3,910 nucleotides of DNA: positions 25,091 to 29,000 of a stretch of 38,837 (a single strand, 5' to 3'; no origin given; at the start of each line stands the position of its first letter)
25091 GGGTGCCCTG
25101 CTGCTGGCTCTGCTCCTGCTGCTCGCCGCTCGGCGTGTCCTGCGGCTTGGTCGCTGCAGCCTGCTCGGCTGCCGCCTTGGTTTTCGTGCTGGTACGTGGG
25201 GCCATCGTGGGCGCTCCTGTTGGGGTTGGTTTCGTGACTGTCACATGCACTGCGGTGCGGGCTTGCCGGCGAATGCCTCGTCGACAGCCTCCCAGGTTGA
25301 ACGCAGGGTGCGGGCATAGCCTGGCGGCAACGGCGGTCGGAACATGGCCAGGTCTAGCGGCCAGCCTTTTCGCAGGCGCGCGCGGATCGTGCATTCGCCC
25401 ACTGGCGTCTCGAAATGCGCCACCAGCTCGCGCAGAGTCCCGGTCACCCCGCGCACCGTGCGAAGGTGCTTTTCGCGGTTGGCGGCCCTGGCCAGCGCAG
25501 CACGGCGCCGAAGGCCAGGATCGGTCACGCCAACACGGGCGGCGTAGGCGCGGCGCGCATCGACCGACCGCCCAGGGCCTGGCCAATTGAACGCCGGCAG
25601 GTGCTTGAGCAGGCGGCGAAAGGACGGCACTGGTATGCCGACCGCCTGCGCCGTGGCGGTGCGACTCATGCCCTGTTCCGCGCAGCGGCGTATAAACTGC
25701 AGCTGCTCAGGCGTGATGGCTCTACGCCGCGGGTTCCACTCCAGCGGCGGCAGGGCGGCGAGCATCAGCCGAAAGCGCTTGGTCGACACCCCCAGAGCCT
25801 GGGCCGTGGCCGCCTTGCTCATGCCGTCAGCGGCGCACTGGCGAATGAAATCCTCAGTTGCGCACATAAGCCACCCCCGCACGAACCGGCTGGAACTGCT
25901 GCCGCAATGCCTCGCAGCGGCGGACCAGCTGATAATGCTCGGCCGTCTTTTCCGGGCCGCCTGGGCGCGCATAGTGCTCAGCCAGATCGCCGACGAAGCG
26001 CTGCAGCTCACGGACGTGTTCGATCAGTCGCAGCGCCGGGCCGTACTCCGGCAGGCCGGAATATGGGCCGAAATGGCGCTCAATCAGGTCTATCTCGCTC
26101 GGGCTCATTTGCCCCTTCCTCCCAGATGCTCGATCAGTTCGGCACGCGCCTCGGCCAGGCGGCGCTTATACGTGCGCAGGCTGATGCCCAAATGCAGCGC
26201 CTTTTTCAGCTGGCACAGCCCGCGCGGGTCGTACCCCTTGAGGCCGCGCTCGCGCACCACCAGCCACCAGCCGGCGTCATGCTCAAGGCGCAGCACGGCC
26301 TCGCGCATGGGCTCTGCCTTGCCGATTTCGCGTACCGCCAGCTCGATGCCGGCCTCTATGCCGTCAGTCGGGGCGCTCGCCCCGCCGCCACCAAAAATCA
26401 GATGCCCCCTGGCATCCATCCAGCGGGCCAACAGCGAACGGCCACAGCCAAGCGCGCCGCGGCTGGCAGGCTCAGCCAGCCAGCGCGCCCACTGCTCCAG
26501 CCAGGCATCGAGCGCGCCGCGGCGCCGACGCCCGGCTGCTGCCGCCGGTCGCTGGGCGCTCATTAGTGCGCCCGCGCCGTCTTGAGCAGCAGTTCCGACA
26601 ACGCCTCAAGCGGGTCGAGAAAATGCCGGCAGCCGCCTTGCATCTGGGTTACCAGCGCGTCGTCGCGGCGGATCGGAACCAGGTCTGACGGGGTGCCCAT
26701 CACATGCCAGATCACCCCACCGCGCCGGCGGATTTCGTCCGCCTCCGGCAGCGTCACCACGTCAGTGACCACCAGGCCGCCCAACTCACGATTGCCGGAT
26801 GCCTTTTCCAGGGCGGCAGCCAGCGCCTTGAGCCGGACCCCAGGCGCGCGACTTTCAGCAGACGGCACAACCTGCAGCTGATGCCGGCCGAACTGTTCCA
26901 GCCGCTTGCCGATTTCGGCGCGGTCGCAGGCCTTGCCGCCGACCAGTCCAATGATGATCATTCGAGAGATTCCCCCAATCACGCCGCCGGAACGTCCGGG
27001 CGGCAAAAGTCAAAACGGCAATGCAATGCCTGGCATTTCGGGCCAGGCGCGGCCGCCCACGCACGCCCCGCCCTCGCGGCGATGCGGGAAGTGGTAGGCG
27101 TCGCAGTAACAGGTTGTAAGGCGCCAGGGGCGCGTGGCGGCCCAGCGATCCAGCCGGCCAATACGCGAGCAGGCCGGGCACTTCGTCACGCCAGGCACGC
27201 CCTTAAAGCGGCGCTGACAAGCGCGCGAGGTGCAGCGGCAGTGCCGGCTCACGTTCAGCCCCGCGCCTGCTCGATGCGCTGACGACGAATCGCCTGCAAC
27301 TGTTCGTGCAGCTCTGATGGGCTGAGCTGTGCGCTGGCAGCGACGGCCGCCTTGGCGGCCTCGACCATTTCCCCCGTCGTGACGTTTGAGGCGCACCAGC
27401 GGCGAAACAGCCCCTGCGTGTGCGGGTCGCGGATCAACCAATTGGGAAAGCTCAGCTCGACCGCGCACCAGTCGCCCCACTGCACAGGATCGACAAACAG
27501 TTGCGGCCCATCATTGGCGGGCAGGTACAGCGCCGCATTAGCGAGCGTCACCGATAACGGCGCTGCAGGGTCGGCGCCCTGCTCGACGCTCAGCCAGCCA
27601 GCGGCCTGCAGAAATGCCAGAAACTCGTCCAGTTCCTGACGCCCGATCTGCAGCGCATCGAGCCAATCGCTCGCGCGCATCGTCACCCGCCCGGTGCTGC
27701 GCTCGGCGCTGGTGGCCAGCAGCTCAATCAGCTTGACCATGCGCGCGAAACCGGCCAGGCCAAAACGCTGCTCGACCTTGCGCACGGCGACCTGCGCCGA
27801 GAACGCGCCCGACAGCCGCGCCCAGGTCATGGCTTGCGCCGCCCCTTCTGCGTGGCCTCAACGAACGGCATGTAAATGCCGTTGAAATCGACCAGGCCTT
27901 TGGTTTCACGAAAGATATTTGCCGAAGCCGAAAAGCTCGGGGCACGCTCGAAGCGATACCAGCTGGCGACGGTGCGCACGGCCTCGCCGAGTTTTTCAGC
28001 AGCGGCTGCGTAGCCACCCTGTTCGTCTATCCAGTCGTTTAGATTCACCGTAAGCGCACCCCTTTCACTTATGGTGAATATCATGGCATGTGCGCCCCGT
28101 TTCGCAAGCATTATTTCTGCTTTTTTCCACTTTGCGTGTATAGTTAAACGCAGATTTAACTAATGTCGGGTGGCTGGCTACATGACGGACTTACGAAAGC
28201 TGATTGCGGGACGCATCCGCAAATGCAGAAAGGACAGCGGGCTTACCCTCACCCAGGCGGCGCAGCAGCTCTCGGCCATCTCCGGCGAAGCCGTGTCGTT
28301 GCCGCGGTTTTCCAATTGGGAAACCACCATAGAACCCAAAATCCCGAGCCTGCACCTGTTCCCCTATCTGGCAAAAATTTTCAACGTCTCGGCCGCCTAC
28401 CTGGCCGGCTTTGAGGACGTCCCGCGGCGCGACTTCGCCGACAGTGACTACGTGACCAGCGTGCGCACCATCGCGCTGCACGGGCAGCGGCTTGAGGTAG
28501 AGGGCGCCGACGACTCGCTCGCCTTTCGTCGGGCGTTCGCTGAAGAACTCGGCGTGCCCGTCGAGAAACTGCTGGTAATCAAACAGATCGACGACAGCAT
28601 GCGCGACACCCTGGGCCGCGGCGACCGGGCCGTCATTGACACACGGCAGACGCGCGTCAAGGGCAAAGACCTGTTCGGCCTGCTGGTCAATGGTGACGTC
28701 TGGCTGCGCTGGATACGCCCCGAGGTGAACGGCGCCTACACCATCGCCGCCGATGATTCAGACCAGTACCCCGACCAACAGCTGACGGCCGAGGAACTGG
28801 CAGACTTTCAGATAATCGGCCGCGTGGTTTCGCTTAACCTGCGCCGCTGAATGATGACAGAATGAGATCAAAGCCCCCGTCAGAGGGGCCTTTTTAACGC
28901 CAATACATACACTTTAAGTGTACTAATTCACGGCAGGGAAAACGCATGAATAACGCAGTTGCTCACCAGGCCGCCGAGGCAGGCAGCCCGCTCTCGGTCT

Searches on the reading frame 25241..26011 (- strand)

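Call 88: search_protein_families(library=pfam, proteins=[window:25241-26011:-], max_evalue=0.01)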
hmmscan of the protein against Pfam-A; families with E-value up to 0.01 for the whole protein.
window:25241-26011:- (256 aa): 4 families
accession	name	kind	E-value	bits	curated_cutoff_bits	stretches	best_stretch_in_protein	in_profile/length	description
PF13384.12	HTH_23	-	1.7e-08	34.4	24.6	1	103-137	7-40/50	Homeodomain-like domain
PF13518.12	HTH_28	-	8.7e-08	32.6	25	0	103-137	2-35/52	Helix-turn-helix domain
PF04218.19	CENP-B_N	-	0.00055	20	21.2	0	95-137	3-45/53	CENP-B N-terminal DNA-binding domain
PF02796.21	HTH_7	-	0.0014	19.2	23.8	0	95-126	2-33/45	Helix-turn-helix domain of resolvase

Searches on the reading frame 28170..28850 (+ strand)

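Call 24: search_protein_families(library=pfam, proteins=[window:28170-28850:+], max_evalue=0.01)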
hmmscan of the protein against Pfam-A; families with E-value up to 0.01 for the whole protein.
window:28170-28850:+ (226 aa): 2 families
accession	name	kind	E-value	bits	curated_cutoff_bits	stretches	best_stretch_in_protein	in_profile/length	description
PF00717.28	Peptidase_S24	-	3.2e-07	30.5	23.3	1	113-220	18-116/116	Peptidase S24-like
PF13560.12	HTH_31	-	0.0011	19.7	27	1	13-76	3-59/64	Helix-turn-helix domain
